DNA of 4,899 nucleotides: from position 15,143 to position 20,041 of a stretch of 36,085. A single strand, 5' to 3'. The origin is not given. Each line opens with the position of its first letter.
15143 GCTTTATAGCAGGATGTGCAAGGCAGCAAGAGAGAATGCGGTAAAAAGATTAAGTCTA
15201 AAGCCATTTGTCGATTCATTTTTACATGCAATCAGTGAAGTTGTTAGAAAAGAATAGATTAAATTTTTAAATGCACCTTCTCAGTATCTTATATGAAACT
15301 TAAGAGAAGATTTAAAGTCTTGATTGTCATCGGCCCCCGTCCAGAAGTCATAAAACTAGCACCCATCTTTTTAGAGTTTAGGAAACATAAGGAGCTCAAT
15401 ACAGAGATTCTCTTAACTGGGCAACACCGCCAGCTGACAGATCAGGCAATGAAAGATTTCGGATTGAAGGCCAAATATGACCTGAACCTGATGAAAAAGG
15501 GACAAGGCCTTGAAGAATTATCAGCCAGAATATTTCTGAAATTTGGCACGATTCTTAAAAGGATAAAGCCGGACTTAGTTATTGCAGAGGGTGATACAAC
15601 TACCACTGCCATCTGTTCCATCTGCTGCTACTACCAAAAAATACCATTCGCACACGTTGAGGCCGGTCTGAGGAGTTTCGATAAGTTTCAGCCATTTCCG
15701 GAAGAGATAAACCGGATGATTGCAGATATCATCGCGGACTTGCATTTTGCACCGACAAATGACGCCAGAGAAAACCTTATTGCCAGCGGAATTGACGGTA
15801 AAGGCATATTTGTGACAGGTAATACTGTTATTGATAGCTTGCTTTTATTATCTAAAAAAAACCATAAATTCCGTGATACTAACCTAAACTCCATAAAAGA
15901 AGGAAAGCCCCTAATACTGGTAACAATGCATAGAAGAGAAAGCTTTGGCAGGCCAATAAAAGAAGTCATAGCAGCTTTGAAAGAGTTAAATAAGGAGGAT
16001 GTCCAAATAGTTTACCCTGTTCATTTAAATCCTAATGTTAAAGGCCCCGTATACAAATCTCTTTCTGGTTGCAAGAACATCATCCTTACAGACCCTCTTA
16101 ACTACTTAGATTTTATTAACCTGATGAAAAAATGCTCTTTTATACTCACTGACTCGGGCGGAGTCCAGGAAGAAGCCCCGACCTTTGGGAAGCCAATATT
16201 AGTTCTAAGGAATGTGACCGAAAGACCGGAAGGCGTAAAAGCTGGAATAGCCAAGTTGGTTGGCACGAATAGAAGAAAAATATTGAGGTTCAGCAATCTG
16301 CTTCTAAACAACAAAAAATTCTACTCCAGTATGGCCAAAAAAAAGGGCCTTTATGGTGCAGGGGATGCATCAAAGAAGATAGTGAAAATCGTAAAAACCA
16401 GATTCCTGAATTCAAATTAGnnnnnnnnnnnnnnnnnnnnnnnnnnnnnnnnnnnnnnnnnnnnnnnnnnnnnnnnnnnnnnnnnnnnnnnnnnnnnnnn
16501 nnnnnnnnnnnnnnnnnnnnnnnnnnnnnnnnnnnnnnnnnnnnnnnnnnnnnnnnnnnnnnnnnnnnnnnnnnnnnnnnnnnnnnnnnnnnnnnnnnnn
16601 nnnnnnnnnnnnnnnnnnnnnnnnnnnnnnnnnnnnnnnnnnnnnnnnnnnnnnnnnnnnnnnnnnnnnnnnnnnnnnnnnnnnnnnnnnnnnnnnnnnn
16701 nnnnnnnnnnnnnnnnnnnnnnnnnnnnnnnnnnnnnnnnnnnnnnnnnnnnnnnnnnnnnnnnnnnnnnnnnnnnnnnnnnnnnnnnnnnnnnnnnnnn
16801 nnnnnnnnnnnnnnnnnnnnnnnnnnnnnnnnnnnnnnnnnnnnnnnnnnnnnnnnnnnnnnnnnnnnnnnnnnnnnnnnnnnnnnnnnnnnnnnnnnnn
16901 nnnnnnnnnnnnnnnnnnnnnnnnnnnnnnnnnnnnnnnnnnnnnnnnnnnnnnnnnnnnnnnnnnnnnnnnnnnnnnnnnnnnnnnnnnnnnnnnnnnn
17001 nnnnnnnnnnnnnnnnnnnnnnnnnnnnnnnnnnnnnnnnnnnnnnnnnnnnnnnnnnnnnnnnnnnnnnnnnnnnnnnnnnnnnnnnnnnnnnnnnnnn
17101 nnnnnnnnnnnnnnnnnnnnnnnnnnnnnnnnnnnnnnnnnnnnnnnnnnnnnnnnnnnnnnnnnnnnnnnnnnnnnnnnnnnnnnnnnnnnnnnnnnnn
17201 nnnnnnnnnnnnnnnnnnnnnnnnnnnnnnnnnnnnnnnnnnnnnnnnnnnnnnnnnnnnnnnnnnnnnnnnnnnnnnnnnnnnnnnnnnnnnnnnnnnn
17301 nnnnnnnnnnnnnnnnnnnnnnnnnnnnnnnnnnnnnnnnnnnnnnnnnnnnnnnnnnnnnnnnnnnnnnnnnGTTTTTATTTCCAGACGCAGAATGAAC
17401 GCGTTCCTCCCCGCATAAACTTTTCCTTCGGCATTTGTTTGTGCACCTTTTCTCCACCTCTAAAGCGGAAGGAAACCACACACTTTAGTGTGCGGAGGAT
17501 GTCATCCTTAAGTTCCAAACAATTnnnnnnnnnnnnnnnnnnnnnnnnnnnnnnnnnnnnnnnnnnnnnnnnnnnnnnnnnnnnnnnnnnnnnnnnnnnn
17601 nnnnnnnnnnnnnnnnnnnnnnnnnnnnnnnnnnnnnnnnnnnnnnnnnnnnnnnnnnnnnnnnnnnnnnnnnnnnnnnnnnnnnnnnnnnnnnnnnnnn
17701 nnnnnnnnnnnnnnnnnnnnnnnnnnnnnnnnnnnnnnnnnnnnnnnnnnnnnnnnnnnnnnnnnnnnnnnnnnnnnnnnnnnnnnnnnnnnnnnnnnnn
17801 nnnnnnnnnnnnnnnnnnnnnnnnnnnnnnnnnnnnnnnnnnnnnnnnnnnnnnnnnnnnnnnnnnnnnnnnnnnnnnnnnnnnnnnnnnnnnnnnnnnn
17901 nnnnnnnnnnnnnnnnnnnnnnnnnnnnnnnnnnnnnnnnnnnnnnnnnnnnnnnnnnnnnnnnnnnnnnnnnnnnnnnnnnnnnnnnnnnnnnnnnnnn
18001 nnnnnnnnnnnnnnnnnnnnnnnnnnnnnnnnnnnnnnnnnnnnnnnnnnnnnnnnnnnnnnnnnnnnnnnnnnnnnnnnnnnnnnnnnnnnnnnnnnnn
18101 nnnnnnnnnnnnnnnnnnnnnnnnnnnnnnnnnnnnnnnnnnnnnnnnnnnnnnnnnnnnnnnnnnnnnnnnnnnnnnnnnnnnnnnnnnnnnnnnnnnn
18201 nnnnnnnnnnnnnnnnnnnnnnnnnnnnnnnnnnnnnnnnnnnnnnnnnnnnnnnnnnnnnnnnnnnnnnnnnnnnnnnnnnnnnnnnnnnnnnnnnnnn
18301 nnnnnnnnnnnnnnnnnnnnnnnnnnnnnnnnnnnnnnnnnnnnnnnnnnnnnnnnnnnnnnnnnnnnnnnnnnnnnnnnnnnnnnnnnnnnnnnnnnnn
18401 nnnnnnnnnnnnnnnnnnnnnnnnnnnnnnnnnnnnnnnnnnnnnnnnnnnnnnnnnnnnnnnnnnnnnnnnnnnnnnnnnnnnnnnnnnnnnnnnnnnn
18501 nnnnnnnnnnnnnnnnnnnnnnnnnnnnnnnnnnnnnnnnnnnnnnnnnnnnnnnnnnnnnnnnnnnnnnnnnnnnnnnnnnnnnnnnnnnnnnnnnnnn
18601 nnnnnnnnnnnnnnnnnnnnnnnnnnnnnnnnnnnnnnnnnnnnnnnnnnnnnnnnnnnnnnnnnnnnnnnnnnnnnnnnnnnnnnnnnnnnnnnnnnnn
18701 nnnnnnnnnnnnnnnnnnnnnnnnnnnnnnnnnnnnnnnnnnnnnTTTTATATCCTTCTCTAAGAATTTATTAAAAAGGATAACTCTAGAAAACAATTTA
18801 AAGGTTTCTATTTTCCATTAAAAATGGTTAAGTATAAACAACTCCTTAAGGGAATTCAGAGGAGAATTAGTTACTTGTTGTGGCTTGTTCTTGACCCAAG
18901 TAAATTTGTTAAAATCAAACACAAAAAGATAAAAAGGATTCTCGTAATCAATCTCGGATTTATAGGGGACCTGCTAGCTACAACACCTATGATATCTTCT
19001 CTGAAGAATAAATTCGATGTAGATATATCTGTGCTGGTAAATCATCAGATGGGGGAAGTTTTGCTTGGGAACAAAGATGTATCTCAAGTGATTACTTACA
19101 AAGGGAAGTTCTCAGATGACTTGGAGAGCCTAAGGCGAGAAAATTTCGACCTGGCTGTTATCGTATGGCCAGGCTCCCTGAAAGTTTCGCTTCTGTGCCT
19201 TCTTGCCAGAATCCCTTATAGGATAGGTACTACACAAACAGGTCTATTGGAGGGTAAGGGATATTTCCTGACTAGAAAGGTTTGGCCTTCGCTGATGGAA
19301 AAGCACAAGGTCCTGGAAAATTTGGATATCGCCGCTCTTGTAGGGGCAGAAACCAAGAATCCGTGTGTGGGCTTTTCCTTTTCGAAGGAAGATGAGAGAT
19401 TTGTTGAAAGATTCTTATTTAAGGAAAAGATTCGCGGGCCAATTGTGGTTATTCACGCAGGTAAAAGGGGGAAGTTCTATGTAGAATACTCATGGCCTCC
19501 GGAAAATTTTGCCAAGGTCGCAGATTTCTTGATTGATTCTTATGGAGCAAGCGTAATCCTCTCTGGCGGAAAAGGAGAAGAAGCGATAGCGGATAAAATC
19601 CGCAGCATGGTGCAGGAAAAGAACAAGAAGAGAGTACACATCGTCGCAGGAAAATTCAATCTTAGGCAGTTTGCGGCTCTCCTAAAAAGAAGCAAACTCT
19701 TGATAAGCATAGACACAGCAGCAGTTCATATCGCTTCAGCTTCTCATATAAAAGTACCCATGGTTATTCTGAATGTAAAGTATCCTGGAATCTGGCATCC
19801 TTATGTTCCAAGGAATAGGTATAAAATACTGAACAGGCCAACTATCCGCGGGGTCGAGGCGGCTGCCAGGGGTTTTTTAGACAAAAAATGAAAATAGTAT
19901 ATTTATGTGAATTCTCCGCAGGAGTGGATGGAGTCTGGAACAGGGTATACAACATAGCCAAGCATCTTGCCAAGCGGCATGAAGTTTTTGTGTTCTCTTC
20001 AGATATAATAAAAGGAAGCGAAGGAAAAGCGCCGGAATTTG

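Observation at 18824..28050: Three GT9 (LPS heptosyltransferase-like) paralogues in an archaeal locus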

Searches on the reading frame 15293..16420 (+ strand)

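Call 6: search_protein_families(library=pfam, proteins=[window:15293-16420:+], max_evalue=0.001)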
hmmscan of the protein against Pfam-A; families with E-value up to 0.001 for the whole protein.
window:15293-16420:+ (375 aa): 1 family
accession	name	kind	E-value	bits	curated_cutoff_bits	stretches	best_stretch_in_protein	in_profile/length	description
PF02350.25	Epimerase_2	-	8.7e-113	377.1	30.6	1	28-368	2-347/347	UDP-N-acetylglucosamine 2-epimerase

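Call 69: search_protein_families(library=ncbifam, proteins=[window:15293-16420:+], max_evalue=1e-20)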
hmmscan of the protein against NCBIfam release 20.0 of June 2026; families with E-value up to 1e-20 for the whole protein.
window:15293-16420:+ (375 aa): 2 families
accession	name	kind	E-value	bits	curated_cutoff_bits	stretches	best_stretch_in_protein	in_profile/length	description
TIGR00236.1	wecB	equivalog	2.6e-134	448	210.15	1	8-369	2-364/366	non-hydrolyzing UDP-N-acetylglucosamine 2-epimerase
TIGR03568.1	NeuC_NnaA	equivalog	1.2e-29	103.3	235.9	1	8-366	2-364/365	UDP-N-acetylglucosamine 2-epimerase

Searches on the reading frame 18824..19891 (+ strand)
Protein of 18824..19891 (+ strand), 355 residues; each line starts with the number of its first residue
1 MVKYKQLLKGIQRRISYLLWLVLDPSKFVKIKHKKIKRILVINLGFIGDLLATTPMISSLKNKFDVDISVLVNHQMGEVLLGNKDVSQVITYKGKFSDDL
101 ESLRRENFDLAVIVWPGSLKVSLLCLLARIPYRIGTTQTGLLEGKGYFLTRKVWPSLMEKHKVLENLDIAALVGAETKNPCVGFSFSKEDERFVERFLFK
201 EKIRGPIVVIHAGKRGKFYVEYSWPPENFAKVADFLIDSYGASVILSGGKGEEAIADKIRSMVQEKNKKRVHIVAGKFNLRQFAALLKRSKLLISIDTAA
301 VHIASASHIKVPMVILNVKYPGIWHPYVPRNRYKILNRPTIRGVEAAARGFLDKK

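Call 4: search_protein_families(library=pfam, proteins=[window:18824-19891:+], max_evalue=0.01)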
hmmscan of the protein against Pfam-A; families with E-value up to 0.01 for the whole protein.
window:18824-19891:+ (355 aa): 1 family
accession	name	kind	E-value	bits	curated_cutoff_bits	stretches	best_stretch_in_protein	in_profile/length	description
PF01075.23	Glyco_transf_9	-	1.3e-22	80.8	22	1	101-308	6-202/247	Glycosyltransferase family 9 (heptosyltransferase)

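Call 7: search_protein_families(library=ncbifam, proteins=[window:18824-19891:+], max_evalue=0.001)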
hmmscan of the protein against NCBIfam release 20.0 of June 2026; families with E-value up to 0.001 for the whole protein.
window:18824-19891:+ (355 aa): 6 families
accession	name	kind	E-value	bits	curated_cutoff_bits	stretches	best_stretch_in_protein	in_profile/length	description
TIGR02201.1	heptsyl_trn_III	equivalog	1.4e-26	93.3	170.2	1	38-331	1-301/344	putative lipopolysaccharide heptosyltransferase III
TIGR02195.1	heptsyl_trn_II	equivalog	2.1e-23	83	134.6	1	38-314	1-279/339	lipopolysaccharide heptosyltransferase II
NF007742.0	PRK10422.1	equivalog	9.5e-23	80.6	467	1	33-317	2-288/352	lipopolysaccharide core heptosyltransferase RfaQ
TIGR02193.1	heptsyl_trn_I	equivalog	4.2e-16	59.1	185.3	1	38-313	1-277/320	lipopolysaccharide heptosyltransferase I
NF008162.0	PRK10916.1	equivalog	7.6e-15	54.9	569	1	38-316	2-286/348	ADP-heptose--LPS heptosyltransferase RfaF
NF008204.0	PRK10964.1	equivalog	0.00078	18.7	437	0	204-307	178-271/322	lipopolysaccharide heptosyltransferase RfaC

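Call 19: find_homologous_proteins(query=window:18824-19891:+, max_evalue=0.00001)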
Query window:18824-19891:+ (355 aa): 26 proteins with E <= 0.00001 among 5582 candidates.
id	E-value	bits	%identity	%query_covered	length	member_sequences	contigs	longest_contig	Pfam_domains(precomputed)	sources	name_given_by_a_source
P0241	3.3e-231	784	100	100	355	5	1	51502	PF01075.24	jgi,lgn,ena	-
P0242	1.3e-186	637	82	100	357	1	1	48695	PF01075.24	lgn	-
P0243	9.5e-161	552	71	100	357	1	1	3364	PF01075.24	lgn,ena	-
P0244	6.9e-131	454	59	100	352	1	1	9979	PF01075.24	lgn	-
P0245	3.5e-126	439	59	99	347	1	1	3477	PF01075.24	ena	-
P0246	1.5e-121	424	57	100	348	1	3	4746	PF01075.24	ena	-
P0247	1.2e-117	411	55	100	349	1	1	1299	PF01075.24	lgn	-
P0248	1.4e-114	401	57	98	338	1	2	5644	PF01075.24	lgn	-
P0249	5.7e-111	389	51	100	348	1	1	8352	PF01075.24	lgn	-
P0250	2.5e-109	383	55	96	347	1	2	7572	PF01075.24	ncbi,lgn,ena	ncbi:MAG: glycosyltransferase family 9 protein [Nanoarchaeota archaeon]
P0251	5.0e-104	366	50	95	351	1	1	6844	PF01075.24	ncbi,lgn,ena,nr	ncbi:MAG: glycosyltransferase family 9 protein [Nanoarchaeota archaeon]|nr:glycosyltransferase famil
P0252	8.7e-104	365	51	98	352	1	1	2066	PF01075.24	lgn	-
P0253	3.7e-98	347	60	72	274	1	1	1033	PF01075.24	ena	-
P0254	4.0e-66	241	36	96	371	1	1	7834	PF01075.24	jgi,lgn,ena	-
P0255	2.3e-59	219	36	98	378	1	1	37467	PF01075.24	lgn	-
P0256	1.1e-57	214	37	97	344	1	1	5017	PF01075.24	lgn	-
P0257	4.0e-54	202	37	99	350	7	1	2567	PF01075.24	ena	-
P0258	4.0e-34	136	31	95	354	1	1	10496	PF01075.24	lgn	-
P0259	2.0e-32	130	32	92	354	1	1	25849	PF01075.24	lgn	-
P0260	1.8e-30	124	34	76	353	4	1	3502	PF01075.24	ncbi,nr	ncbi:MAG: lipopolysaccharide heptosyltransferase II [Candidatus Omnitrophica bacterium]|nr:lipopolys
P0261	7.0e-30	122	32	84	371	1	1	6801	PF01075.24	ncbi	-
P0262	1.3e-27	115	33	83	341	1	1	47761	PF01075.24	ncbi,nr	ncbi:MAG: glycosyltransferase family 9 protein, partial [Endomicrobiales bacterium]|nr:glycosyltrans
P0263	2.8e-22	97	32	72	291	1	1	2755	PF01075.24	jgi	jgi:heptosyltransferase-2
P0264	1.6e-17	81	28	86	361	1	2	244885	PF01075.24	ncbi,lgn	-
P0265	1.5e-13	68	25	82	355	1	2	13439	PF01075.24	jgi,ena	-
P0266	7.1e-8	50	24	91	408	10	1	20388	PF01075.24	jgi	-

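Call 48: search_solved_structures(query=window:18824-19891:+, max_evalue=0.01)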
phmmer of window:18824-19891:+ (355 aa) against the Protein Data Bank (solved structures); distinct sequences matched with E-value up to 0.01: 4.
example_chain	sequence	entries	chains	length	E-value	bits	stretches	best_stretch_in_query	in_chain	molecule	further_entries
3tov_A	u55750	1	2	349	3.5e-10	42.4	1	36-327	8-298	Glycosyl transferase family 9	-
1psw_A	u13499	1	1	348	5.6e-10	41.8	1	101-316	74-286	ADP-HEPTOSE LPS HEPTOSYLTRANSFERASE II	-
9sah_A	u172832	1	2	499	0.0011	21.2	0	27-63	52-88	E4-NB2 synthetic fusion protein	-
4zv6_A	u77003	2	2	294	0.0022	20.1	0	27-65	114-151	AlphaRep-7 | alpha-Rep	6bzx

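Call 70: find_encoding_contigs(protein=P0242, flank=10000, max_places=2)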
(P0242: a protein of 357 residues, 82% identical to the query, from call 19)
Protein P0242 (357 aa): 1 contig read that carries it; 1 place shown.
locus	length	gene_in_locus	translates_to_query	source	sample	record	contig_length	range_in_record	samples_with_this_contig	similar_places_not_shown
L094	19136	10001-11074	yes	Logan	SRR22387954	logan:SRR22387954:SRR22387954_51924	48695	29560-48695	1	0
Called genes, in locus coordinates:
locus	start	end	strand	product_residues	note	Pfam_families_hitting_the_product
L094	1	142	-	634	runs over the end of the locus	PF13522:GATase_6, PF13537:GATase_7, PF00733:Asn_synthase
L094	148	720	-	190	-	PF13489:Methyltransf_23, PF07021:MetW, PF13847:Methyltransf_31, PF08241:Methyltransf_11, PF08242:Methyltransf_12, PF13649:Methyltransf_25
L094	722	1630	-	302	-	-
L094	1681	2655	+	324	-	PF01370:Epimerase, PF02719:Polysacc_synt_2, PF04321:RmlD_sub_bind, PF01073:3Beta_HSD, PF07993:NAD_binding_4, PF13460:NAD_binding_10 (faint), PF16363:GDP_Man_Dehyd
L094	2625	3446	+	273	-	PF13489:Methyltransf_23, PF01209:Ubie_methyltran, PF13847:Methyltransf_31, PF08241:Methyltransf_11, PF08242:Methyltransf_12, PF13649:Methyltransf_25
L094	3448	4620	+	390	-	PF09492:Pec_lyase (faint)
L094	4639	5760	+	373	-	PF13439:Glyco_transf_4 (weak), PF00534:Glycos_transf_1, PF13692:Glyco_trans_1_4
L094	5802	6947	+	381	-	PF02350:Epimerase_2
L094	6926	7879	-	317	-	PF01073:3Beta_HSD, PF01370:Epimerase, PF02719:Polysacc_synt_2, PF04321:RmlD_sub_bind, PF07993:NAD_binding_4 (faint), PF16363:GDP_Man_Dehyd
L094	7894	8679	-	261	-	-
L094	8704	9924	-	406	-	PF01041:DegT_DnrJ_EryC1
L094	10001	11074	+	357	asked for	PF01075:Glyco_transf_9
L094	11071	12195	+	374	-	PF13439:Glyco_transf_4, PF13579:Glyco_trans_4_4, PF20706:GT4-conflict (weak), PF00534:Glycos_transf_1, PF13692:Glyco_trans_1_4, PF13524:Glyco_trans_1_2 (faint)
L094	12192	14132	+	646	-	PF01075:Glyco_transf_9, PF00535:Glycos_transf_2, PF13641:Glyco_tranf_2_3, PF13632:Glyco_trans_2_3 (weak)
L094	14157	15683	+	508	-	PF13231:PMT_2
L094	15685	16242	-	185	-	PF08241:Methyltransf_11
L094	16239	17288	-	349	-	PF13439:Glyco_transf_4, PF00534:Glycos_transf_1, PF13524:Glyco_trans_1_2 (faint), PF13692:Glyco_trans_1_4, PF00982:Glyco_transf_20 (weak), PF20706:GT4-conflict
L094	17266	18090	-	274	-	PF00535:Glycos_transf_2, PF10111:Glyco_tranf_2_2, PF13641:Glyco_tranf_2_3, PF13632:Glyco_trans_2_3 (weak)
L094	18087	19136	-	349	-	?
